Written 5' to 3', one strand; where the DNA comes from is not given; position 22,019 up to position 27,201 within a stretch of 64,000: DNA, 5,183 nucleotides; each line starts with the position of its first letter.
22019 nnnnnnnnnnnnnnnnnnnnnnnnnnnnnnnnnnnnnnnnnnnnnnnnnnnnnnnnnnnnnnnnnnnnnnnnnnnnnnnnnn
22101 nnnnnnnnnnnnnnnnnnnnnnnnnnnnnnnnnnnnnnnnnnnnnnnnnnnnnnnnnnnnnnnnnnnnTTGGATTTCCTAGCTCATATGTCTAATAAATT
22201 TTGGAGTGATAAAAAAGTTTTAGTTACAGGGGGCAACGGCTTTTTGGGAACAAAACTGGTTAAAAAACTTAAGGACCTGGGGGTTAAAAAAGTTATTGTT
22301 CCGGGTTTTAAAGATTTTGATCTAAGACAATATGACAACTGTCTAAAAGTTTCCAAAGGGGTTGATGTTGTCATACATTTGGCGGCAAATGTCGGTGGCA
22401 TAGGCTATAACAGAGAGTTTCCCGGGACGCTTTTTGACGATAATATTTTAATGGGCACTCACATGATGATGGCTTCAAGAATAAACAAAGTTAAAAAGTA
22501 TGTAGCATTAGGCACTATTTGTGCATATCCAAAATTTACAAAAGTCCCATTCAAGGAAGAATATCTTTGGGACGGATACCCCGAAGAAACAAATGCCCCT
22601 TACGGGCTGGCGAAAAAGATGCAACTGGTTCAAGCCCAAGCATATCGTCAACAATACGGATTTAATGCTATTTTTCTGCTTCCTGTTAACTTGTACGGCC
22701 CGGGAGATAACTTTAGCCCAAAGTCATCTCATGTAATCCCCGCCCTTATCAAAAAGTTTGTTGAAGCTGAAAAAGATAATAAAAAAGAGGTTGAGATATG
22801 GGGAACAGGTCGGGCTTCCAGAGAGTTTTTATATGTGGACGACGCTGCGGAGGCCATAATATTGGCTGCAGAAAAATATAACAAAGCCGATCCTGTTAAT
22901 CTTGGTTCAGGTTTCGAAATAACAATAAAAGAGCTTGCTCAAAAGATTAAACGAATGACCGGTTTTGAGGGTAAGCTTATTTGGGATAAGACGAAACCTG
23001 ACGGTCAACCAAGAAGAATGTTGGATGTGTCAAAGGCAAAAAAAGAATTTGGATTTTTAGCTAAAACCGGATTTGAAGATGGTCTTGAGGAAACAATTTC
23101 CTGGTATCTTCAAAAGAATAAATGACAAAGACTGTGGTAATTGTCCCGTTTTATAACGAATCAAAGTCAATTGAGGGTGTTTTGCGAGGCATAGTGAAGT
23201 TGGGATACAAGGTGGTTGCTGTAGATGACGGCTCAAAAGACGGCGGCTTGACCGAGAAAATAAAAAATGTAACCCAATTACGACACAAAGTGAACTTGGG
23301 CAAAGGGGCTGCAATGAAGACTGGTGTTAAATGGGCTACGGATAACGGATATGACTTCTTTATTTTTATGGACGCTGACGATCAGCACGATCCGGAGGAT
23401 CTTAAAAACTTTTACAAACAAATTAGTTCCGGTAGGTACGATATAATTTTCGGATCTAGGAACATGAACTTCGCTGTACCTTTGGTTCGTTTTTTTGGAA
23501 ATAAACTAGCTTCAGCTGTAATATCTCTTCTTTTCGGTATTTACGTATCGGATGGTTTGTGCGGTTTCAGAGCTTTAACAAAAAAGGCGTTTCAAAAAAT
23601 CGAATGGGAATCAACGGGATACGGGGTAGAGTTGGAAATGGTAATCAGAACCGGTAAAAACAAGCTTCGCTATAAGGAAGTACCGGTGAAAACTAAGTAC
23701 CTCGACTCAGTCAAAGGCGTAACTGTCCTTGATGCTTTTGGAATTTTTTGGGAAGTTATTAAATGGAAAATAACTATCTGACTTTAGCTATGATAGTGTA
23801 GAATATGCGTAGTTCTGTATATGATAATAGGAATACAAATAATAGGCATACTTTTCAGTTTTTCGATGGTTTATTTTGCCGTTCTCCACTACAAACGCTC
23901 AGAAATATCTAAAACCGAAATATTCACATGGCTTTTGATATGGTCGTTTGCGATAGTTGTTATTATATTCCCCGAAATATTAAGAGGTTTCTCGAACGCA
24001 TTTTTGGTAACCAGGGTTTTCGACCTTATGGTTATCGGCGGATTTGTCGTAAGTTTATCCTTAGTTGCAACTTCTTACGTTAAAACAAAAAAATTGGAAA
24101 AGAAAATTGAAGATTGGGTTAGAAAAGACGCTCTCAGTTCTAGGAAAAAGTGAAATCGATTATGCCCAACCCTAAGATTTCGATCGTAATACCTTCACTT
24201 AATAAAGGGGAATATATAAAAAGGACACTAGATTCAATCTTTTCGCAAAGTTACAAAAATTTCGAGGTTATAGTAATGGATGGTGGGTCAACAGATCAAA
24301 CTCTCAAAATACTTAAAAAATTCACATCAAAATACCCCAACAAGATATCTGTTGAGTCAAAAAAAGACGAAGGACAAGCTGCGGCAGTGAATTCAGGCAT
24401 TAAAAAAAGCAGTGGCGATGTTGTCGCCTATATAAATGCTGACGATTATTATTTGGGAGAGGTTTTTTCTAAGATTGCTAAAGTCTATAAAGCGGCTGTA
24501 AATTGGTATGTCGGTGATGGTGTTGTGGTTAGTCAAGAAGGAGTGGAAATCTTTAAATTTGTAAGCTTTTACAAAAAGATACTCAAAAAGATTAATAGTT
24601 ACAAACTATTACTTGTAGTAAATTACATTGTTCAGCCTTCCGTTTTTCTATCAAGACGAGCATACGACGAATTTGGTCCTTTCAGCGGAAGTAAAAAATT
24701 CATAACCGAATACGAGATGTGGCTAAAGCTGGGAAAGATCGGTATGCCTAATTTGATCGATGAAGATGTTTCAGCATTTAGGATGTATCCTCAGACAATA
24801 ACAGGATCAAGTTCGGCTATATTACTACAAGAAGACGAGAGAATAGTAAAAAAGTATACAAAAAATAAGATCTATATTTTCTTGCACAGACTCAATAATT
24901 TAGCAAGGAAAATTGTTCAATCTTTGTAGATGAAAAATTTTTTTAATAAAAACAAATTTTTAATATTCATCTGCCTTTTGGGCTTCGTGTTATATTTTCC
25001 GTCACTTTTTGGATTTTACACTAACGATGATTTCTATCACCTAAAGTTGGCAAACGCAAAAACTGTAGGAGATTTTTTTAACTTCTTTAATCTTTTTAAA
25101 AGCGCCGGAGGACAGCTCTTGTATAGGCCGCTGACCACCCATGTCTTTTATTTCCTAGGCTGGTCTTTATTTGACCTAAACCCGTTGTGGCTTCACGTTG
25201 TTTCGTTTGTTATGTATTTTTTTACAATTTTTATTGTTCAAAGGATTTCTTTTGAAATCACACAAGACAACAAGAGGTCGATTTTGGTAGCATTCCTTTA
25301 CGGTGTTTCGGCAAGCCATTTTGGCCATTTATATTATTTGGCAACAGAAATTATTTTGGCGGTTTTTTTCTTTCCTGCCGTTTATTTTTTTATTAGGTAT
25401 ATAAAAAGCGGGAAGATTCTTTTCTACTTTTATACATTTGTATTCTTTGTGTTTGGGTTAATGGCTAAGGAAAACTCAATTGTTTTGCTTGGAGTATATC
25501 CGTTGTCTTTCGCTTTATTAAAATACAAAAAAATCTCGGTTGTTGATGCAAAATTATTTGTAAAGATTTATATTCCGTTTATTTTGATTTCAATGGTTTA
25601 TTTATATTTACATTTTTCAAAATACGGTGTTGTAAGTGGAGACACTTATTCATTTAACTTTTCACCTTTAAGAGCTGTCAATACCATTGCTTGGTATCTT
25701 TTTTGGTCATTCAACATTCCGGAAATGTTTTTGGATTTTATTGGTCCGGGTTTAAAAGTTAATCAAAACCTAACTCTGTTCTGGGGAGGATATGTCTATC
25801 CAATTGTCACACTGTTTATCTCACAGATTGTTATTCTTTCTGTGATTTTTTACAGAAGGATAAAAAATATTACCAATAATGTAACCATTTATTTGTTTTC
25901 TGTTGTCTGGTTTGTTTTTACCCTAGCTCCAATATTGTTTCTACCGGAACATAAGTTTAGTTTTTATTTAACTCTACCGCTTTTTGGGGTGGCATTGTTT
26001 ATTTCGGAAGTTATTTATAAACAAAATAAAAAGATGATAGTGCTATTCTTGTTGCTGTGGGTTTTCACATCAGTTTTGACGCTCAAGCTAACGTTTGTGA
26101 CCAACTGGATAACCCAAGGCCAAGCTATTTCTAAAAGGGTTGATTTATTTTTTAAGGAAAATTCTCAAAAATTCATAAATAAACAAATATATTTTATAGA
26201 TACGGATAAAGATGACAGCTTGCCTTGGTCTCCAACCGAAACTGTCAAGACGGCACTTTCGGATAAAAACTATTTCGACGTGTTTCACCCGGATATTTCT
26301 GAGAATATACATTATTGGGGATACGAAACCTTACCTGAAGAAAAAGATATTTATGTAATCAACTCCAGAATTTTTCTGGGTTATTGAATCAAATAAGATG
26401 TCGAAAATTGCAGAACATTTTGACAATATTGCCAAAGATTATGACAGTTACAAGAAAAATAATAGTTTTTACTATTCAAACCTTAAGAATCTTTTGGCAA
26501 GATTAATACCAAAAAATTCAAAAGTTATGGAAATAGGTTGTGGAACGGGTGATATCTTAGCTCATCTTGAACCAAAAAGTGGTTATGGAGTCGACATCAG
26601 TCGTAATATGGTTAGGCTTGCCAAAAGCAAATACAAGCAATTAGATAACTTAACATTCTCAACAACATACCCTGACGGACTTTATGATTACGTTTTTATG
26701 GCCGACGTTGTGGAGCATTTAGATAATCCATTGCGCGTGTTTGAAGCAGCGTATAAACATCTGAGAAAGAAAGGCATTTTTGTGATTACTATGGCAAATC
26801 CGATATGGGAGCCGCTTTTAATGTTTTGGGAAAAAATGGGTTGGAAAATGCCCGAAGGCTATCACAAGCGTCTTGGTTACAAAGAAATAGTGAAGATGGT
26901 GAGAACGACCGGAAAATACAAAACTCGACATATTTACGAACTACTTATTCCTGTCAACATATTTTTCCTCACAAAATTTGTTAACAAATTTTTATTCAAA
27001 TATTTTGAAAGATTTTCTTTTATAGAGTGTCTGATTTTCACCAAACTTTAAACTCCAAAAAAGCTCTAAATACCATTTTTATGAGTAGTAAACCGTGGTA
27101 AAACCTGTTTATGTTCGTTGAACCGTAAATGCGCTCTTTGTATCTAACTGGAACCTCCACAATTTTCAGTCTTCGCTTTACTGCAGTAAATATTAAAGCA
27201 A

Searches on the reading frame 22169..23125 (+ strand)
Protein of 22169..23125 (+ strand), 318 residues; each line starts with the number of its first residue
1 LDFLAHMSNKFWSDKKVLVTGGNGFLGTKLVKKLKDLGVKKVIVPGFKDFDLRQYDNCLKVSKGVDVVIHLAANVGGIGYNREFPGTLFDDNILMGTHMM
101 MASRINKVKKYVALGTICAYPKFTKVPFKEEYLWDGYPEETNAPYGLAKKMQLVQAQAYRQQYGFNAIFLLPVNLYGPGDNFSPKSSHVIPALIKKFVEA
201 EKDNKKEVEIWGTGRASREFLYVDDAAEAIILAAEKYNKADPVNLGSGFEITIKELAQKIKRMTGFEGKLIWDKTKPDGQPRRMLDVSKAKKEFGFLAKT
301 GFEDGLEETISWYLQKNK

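Call 9: search_protein_families(library=pfam, proteins=[window:22169-23125:+], max_evalue=0.001)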
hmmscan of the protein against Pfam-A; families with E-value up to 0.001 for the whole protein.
window:22169-23125:+ (318 aa): 5 families
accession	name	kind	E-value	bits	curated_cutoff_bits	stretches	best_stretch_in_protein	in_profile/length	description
PF01370.27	Epimerase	-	9.3e-54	182.8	20.9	1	17-246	1-240/240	NAD dependent epimerase/dehydratase family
PF16363.11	GDP_Man_Dehyd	-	6.6e-25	88.7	27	1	50-309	59-332/332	GDP-mannose 4,6 dehydratase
PF01073.25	3Beta_HSD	-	4.2e-09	36.3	22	1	47-239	49-234/280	3-beta hydroxysteroid dehydrogenase/isomerase family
PF02719.21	Polysacc_synt_2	-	9.5e-08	32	20.2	0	17-52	1-36/293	Polysaccharide biosynthesis protein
PF04321.23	RmlD_sub_bind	-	0.0003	20.4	27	1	16-73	2-60/287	RmlD substrate binding domain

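Call 79: search_protein_families(library=ncbifam, proteins=[window:22169-23125:+], max_evalue=0.0001)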
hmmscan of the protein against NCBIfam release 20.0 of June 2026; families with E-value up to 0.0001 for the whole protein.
window:22169-23125:+ (318 aa): 18 families
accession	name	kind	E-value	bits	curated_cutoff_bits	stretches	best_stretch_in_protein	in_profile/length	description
NF047922.1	GDPFucSynFcl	equivalog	1.4e-87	294.1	500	1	14-317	2-305/308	GDP-L-fucose synthase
TIGR01181.1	dTDP_gluc_dehyt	equivalog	6.7e-27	94.4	365.1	1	62-317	71-315/321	dTDP-glucose 4,6-dehydratase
TIGR04180.1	EDH_00030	hypoth_equivalog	3e-26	92.2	475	1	51-276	57-268/297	NAD-dependent 4,6-dehydratase LegB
TIGR01179.1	galE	equivalog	3.7e-21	75.3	262.3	1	62-315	68-327/332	UDP-glucose 4-epimerase GalE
NF011728.1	PRK15181.1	equivalog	8.9e-17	61.1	760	1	48-316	74-340/348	Vi polysaccharide biosynthesis UDP-N-acetylglucosaminuronic acid C-4 epimerase TviC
NF007490.0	PRK10084.1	subfamily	2.3e-14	53.2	649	1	141-317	163-338/361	dTDP-glucose 4,6-dehydratase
NF042422.1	oxyalk_red_OleD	equivalog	3.1e-14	53.1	580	1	16-238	2-219/329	2-alkyl-3-oxoalkanoate reductase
NF007582.0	PRK10217.1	equivalog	5.4e-14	52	698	1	66-316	76-334/355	dTDP-glucose 4,6-dehydratase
TIGR02197.1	heptose_epim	equivalog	3.6e-12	46.1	274.6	1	17-266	1-262/316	ADP-glyceromanno-heptose 6-epimerase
TIGR03466.1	HpnA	hypoth_equivalog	9.9e-10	37.8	367.65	1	16-266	2-248/327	hopanoid-associated sugar epimerase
NF042423.1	oxyalk_red_Shew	equivalog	7.7e-09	35.1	580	1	15-249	9-236/331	2-alkyl-3-oxoalkanoate reductase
TIGR02622.1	CDP_4_6_dhtase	equivalog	1.6e-08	34.1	278.45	0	66-315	79-332/352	CDP-glucose 4,6-dehydratase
NF007956.0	PRK10675.1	subfamily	7.4e-08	31.9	394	1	62-314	71-330/338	UDP-glucose 4-epimerase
NF052578.1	StrlDmthSdmBMthl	equivalog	2.4e-07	30.8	600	1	50-266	50-247/328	sterol demethylase protein SdmB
NF008872.0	PRK11908.1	equivalog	3.9e-07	29.4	294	0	145-263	149-270/349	bifunctional UDP-4-keto-pentose/UDP-xylose synthase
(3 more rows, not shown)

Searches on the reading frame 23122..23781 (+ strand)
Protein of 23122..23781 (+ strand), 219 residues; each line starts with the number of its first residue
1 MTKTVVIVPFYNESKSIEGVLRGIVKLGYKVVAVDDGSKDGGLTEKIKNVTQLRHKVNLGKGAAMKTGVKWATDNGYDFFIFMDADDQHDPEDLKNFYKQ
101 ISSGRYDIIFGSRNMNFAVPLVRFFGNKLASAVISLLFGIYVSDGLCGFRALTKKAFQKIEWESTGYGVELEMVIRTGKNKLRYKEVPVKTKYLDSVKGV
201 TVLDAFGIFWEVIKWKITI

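Call 9: search_protein_families(library=pfam, proteins=[window:23122-23781:+], max_evalue=0.001)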
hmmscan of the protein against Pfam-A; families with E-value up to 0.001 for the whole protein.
window:23122-23781:+ (219 aa): 3 families
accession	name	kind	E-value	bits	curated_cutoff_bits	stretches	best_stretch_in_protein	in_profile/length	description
PF00535.33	Glycos_transf_2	-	7e-24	85.1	23.3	1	6-157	2-164/168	Glycosyl transferase family 2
PF10111.15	Glyco_tranf_2_2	-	0.00053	20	27.3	1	6-102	2-107/276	Glycosyltransferase like family 2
PF09488.16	Osmo_MPGsynth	-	0.00056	19.3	27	0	47-87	134-171/381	Mannosyl-3-phosphoglycerate synthase (osmo_MPGsynth)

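Call 34: search_protein_families(library=ncbifam, proteins=[window:23122-23781:+], max_evalue=0.001)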
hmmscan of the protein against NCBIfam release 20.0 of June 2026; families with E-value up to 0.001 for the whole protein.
window:23122-23781:+ (219 aa): 14 families
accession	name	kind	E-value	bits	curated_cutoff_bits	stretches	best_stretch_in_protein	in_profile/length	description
TIGR04182.1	glyco_TIGR04182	equivalog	2.6e-27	96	325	1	5-193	3-192/293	S-layer glycoprotein N-glycosyltransferase AglJ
NF058614.1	PPMAGASynPpgS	equivalog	6.6e-27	94.4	370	1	5-207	3-214/226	polyprenyl-phospho-N-acetylgalactosaminyl synthase PpgS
NF041391.1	DPhHxTase_Halo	equivalog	3.3e-15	55.7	375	1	11-206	4-195/213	dolichyl-phosphate hexose transferase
NF047588.1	GlcsyltransPgfSStrep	equivalog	5.9e-15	55.3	500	1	3-160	2-167/308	glycosyltransferase PgfS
TIGR03937.1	PgaC_IcaA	equivalog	1.9e-08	33.7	422.3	1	4-94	47-143/407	poly-beta-1,6-N-acetyl-D-glucosamine synthase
TIGR04283.1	glyco_like_mftF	equivalog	3.1e-07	30.2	182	1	6-111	3-112/221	TIGR04283 family arsenosugar biosynthesis glycosyltransferase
NF007986.1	PRK10714.1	equivalog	3.7e-07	29.5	529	1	3-155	7-167/316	undecaprenyl-phosphate 4-deoxy-4-formamido-L-arabinose transferase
NF041875.1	EPS_EpsD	equivalog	2.3e-06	27.2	370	1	6-112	3-115/325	exopolysaccharide biosynthesis glycosyltransferase EpsD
TIGR03469.1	HpnB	hypoth_equivalog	4.6e-06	25.9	379.25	1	4-108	46-167/386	hopene-associated glycosyltransferase HpnB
NF045692.1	OglycostaseCruG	equivalog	5.6e-06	25.5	600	1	2-110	41-161/386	2'-O-glycosyltransferase CruG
TIGR03965.1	mycofact_glyco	equivalog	7.6e-06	25.1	280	1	5-96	77-174/467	mycofactocin biosynthesis glycosyltransferase MftF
NF007482.0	PRK10073.1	equivalog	2.9e-05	23.2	423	1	3-97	7-106/334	glycosyltransferase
NF047683.1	TeichurnBiosyTuaG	equivalog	0.00014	21.6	400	1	5-110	9-120/252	teichuronic acid biosynthesis protein TuaG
TIGR01556.1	rhamnosyltran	subfamily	0.0002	20.6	200.55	1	16-108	9-105/281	rhamnosyltransferase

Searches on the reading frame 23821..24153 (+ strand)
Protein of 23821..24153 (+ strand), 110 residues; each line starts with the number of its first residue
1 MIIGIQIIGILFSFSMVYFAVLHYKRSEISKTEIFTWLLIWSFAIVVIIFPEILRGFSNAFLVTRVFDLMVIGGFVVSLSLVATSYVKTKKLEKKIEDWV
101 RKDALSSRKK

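Call 46: search_protein_families(library=pfam, proteins=[window:23821-24153:+], max_evalue=0.001)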
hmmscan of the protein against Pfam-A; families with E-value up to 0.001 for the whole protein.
window:23821-24153:+ (110 aa): 1 family
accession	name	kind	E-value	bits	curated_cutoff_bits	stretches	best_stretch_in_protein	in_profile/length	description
PF10066.14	DUF2304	-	4.8e-19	69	25.5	1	5-107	2-104/106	Uncharacterized conserved protein (DUF2304)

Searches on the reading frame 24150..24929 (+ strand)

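Call 10: search_protein_families(library=pfam, proteins=[window:24150-24929:+], max_evalue=0.001)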
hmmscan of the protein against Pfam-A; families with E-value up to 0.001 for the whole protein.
window:24150-24929:+ (259 aa): 3 families
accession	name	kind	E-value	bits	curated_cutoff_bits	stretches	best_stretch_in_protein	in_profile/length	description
PF00535.33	Glycos_transf_2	-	2.6e-30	106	23.3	1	11-174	1-166/168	Glycosyl transferase family 2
PF10111.15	Glyco_tranf_2_2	-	5.7e-14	52.7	27.3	1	11-114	1-107/276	Glycosyltransferase like family 2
PF13641.12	Glyco_tranf_2_3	-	2.1e-10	41.5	27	1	8-112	1-110/230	Glycosyltransferase like family 2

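Call 34: search_protein_families(library=ncbifam, proteins=[window:24150-24929:+], max_evalue=0.001)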
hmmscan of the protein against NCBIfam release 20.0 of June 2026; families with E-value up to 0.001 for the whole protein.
window:24150-24929:+ (259 aa): 24 families
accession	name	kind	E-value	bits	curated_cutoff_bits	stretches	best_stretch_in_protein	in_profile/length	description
NF047683.1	TeichurnBiosyTuaG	equivalog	5.2e-21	75.4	400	1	7-217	5-210/252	teichuronic acid biosynthesis protein TuaG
NF007482.0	PRK10073.1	equivalog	9e-20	70.9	423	1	7-110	5-107/334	glycosyltransferase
NF053739.1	GlytfEpsEBac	equivalog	1e-18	67.3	450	1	8-193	1-184/265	glycosyltransferase EpsE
TIGR03937.1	PgaC_IcaA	equivalog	3.4e-18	65.8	422.3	1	7-98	44-135/407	poly-beta-1,6-N-acetyl-D-glucosamine synthase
TIGR04283.1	glyco_like_mftF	equivalog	3e-17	62.9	182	1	10-208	1-183/221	TIGR04283 family arsenosugar biosynthesis glycosyltransferase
NF041875.1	EPS_EpsD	equivalog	1e-16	61.3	370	1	10-148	1-139/325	exopolysaccharide biosynthesis glycosyltransferase EpsD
NF050050.1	ProtGlycPglI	equivalog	1.8e-13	50.5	500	1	8-125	2-120/306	GalNAc(5)-diNAcBac-PP-undecaprenol beta-1,3-glucosyltransferase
TIGR03965.1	mycofact_glyco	equivalog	1.2e-11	44.2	280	1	7-98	73-164/467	mycofactocin biosynthesis glycosyltransferase MftF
TIGR03111.1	glyc2_xrt_Gpos1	hypoth_equivalog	5e-11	42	363.95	1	4-149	45-191/439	TIGR03111 family XrtG-associated glycosyltransferase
NF038299.1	EPS_HpsN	equivalog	6.4e-11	41.8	425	1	8-117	1-110/317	hormogonium polysaccharide biosynthesis glycosyltransferase HpsN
NF047588.1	GlcsyltransPgfSStrep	equivalog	2e-10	40.4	500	1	9-122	2-119/308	glycosyltransferase PgfS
NF038302.1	EPS_HpsE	equivalog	3.6e-10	39.3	300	1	10-100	3-98/307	hormogonium polysaccharide biosynthesis glycosyltransferase HpsE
NF010496.0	PRK13915.1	equivalog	8.1e-10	38.3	262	1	8-98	31-126/307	glucosyl-3-phosphoglycerate synthase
NF007986.1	PRK10714.1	equivalog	1.9e-09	37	529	1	8-105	6-107/316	undecaprenyl-phosphate 4-deoxy-4-formamido-L-arabinose transferase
NF007453.0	PRK10018.1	equivalog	2.3e-09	37.3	382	1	6-132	4-137/280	colanic acid biosynthesis glycosyltransferase WcaA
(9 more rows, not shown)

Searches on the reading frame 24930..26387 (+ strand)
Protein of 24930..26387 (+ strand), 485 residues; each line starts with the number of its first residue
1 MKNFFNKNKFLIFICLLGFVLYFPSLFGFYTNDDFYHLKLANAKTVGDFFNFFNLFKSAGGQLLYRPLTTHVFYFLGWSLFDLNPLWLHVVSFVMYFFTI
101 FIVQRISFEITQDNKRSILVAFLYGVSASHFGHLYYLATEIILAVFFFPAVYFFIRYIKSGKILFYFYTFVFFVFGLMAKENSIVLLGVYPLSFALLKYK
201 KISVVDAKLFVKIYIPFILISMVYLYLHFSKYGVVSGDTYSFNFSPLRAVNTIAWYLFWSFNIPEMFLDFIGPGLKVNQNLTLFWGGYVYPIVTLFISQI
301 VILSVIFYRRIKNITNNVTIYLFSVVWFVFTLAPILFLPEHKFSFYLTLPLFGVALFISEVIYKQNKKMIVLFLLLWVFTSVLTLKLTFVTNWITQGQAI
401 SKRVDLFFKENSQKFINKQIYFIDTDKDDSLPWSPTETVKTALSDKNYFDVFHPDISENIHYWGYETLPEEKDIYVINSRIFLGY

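Call 10: search_protein_families(library=pfam, proteins=[window:24930-26387:+], max_evalue=0.001)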
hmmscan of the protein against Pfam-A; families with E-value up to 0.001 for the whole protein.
window:24930-26387:+ (485 aa): 0 families

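Call 33: search_protein_families(library=pfam, proteins=[window:24930-26387:+], max_evalue=1)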
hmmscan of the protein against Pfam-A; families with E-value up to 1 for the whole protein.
window:24930-26387:+ (485 aa): 1 family
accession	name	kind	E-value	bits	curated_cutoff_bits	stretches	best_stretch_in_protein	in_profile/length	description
PF13231.12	PMT_2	-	0.0016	19.1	26.1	1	74-222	10-156/160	Dolichyl-phosphate-mannose-protein mannosyltransferase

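Call 79: search_protein_families(library=ncbifam, proteins=[window:24930-26387:+], max_evalue=0.0001)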
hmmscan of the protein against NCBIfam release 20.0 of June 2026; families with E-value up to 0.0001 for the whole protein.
window:24930-26387:+ (485 aa): 0 families

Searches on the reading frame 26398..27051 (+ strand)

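Call 10: search_protein_families(library=pfam, proteins=[window:26398-27051:+], max_evalue=0.001)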
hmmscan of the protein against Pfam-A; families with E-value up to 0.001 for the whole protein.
window:26398-27051:+ (217 aa): 8 families
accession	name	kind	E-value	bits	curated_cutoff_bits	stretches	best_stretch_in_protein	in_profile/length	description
PF13489.12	Methyltransf_23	-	1.8e-19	70.5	27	1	28-153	12-138/164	Methyltransferase domain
PF08241.18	Methyltransf_11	-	5.5e-15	56.2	21.2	1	45-130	2-95/95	Methyltransferase domain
PF08242.18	Methyltransf_12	-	9.8e-15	55.5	30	1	44-128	1-98/98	Methyltransferase domain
PF13847.12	Methyltransf_31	-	7.4e-12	45.6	27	1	39-134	3-113/145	Methyltransferase domain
PF13649.12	Methyltransf_25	-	1.5e-11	45.3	27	1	43-126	1-97/97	Methyltransferase domain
PF07021.18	MetW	-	6.7e-08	32.8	21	1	32-120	6-100/193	Methionine biosynthesis protein MetW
PF05219.18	DREV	-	0.00014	21.6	26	1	39-136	94-192/265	DREV methyltransferase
PF01209.24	Ubie_methyltran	-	0.00028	20.8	20.1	1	3-81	8-94/233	ubiE/COQ5 methyltransferase family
